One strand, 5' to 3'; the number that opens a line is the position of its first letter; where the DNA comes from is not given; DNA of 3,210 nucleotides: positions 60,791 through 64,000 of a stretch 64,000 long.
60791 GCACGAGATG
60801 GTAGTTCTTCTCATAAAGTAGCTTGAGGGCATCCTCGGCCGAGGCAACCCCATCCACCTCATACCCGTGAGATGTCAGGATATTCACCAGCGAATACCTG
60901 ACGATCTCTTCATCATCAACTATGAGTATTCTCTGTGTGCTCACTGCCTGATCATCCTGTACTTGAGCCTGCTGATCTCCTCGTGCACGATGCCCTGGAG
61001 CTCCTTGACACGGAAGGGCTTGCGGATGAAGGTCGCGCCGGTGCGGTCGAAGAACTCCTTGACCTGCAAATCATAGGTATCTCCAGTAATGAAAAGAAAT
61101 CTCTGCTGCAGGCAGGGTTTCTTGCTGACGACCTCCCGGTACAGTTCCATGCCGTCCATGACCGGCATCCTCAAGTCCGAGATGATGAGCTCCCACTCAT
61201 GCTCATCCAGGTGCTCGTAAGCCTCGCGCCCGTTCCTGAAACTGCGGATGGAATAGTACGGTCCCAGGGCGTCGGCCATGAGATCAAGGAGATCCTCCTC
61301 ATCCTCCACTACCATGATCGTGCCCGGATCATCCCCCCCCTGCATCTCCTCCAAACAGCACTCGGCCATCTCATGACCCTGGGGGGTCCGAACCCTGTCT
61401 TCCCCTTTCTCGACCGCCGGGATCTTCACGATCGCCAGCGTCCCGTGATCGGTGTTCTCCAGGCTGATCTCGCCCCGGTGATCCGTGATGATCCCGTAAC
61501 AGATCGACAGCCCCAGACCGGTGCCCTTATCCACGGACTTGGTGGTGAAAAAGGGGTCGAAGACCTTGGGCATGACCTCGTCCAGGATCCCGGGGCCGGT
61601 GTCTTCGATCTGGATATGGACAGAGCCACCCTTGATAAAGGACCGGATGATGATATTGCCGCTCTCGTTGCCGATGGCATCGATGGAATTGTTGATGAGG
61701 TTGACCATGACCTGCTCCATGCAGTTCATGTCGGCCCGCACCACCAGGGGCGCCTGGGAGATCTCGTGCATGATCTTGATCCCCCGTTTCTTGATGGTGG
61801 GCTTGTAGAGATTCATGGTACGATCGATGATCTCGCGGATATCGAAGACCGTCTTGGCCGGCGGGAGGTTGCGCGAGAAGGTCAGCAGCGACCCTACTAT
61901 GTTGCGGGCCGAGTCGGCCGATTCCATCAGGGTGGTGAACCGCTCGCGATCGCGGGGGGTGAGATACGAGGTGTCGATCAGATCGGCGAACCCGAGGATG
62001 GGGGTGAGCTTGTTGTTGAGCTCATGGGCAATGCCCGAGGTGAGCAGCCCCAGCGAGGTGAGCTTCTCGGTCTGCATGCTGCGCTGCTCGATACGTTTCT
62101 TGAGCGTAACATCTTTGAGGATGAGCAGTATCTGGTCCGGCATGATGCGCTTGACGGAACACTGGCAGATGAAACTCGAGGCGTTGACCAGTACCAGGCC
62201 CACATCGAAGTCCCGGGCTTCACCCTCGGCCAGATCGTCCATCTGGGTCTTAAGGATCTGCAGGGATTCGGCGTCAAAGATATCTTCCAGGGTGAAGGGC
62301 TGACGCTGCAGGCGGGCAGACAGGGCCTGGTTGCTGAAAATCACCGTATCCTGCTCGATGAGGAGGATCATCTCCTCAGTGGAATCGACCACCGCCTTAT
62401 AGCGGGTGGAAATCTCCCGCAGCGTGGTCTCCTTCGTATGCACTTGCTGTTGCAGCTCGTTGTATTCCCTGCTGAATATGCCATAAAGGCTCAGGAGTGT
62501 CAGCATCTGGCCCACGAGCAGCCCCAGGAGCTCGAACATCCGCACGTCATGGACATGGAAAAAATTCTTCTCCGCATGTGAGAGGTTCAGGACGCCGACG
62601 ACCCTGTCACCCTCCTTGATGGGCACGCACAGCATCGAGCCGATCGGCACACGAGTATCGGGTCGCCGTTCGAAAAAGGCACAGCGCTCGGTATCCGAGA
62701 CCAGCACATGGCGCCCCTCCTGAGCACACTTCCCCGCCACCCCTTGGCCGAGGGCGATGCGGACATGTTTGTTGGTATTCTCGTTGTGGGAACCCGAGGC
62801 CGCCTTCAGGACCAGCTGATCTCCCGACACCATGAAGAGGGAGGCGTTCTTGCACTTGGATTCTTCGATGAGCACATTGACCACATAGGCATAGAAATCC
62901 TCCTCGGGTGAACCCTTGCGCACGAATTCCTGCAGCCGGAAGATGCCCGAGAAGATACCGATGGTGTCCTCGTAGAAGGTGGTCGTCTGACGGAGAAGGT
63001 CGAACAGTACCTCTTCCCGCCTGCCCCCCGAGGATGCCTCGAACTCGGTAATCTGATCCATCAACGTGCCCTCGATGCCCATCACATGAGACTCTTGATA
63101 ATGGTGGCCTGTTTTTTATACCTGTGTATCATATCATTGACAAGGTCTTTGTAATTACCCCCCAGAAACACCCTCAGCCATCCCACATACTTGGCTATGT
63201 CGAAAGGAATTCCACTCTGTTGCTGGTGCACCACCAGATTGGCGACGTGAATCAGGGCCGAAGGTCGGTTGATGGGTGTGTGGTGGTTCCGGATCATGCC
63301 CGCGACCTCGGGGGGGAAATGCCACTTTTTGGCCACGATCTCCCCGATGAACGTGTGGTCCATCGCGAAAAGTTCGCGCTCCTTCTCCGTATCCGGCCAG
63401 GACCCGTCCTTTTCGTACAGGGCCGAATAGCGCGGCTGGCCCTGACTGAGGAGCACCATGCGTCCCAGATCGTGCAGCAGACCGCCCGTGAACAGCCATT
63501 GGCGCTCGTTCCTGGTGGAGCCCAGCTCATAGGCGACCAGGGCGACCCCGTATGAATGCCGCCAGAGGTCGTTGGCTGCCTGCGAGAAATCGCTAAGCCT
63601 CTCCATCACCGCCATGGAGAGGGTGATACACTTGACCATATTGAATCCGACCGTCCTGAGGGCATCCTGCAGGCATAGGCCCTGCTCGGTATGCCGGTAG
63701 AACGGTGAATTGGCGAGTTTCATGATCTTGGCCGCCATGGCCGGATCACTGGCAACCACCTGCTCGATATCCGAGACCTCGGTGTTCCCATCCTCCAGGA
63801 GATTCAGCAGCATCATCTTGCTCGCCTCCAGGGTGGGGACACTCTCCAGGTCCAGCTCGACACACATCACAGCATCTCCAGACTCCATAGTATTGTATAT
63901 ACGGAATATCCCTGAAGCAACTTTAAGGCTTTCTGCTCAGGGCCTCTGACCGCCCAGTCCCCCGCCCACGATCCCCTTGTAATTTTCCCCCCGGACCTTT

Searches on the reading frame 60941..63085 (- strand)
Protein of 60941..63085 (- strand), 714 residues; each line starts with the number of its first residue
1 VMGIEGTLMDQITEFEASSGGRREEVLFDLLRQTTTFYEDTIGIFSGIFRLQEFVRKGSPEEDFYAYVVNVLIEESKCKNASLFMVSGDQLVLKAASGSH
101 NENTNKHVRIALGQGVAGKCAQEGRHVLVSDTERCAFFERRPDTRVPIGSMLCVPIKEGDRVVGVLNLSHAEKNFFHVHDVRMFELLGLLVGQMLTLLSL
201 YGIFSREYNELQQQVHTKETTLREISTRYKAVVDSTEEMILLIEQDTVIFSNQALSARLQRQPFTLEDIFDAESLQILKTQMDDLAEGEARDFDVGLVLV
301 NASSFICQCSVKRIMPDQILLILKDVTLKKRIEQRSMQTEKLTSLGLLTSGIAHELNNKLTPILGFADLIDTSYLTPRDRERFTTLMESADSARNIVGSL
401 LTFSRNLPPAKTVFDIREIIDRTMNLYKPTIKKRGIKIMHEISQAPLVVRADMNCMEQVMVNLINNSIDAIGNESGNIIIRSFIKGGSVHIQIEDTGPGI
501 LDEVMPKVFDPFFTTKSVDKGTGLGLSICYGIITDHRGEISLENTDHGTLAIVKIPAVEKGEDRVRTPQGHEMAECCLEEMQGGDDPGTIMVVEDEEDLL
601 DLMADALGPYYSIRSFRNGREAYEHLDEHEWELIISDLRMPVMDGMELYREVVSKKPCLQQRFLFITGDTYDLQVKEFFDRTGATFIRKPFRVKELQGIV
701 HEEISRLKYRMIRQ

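Call 15: search_protein_families(library=pfam, proteins=[window:60941-63085:-], max_evalue=0.00001)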
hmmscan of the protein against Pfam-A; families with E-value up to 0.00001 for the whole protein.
window:60941-63085:- (714 aa): 6 families
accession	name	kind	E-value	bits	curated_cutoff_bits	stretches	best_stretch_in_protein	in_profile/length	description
PF02518.31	HATPase_c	-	1.2e-19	71.2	26.4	1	456-557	6-109/111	Histidine kinase-, DNA gyrase B-, and HSP90-like ATPase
PF13185.12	GAF_2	-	9.8e-19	68.3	28.6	1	61-195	4-135/136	GAF domain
PF00072.30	Response_reg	-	2e-16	60.6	30.2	1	590-699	1-109/111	Response regulator receiver domain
PF01590.32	GAF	-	1.3e-13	52.1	22.4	1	64-193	5-131/133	GAF domain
PF00512.31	HisKA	-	1.7e-09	38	26.9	1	345-405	2-62/66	His Kinase A (phospho-acceptor) domain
PF13492.12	GAF_3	-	5.2e-06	27.3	27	0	77-192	18-124/129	GAF domain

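Call 40: find_encoding_contigs(protein=window:60941-63085:-, flank=10000, max_places=3)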
Protein window:60941-63085:- (714 aa): no gene with exactly this product is on record in the collection.

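Call 45: find_encoding_contigs(protein=window:60941-63082:-, flank=10000, max_places=2)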
Protein window:60941-63082:- (713 aa): 2 contigs read that carry it; 1 place shown.
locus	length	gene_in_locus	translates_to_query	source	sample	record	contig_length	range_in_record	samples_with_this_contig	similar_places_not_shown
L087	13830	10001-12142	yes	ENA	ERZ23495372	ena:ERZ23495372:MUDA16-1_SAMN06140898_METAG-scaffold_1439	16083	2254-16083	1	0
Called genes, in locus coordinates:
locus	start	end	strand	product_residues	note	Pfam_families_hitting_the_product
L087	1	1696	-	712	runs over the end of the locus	-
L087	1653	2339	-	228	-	-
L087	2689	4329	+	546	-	PF21033:RMD1-3 (faint), PF03704:BTAD (faint), PF12895:ANAPC3 (faint), PF13174:TPR_6 (faint), PF13428:TPR_14 (faint), PF14559:TPR_19 (faint), PF14561:TPR_20 (faint), PF13432:TPR_16 (weak), +10 more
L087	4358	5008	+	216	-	PF00149:Metallophos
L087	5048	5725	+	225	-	PF00226:DnaJ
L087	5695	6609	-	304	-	PF00072:Response_reg, PF00990:GGDEF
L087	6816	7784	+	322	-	PF00389:2-Hacid_dh, PF02826:2-Hacid_dh_C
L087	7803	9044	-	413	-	PF00365:PFK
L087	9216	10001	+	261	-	PF08668:HDOD, PF01966:HD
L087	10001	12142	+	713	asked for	PF01590:GAF, PF13185:GAF_2, PF13492:GAF_3 (weak), PF00512:HisKA, PF02518:HATPase_c, PF00072:Response_reg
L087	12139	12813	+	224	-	PF00072:Response_reg, PF00512:HisKA (weak)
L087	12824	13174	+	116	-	PF00072:Response_reg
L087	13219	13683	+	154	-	PF00582:Usp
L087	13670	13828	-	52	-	?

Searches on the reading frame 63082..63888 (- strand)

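Call 15: search_protein_families(library=pfam, proteins=[window:63082-63888:-], max_evalue=0.00001)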
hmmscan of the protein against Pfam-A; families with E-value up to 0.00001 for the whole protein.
window:63082-63888:- (268 aa): 2 families
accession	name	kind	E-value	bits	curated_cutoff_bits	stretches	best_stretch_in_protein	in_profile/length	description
PF08668.18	HDOD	-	2.7e-42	144.9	22.9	1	18-205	2-196/196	HDOD domain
PF01966.28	HD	-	4.5e-10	40.3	22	1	109-209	2-92/116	HD domain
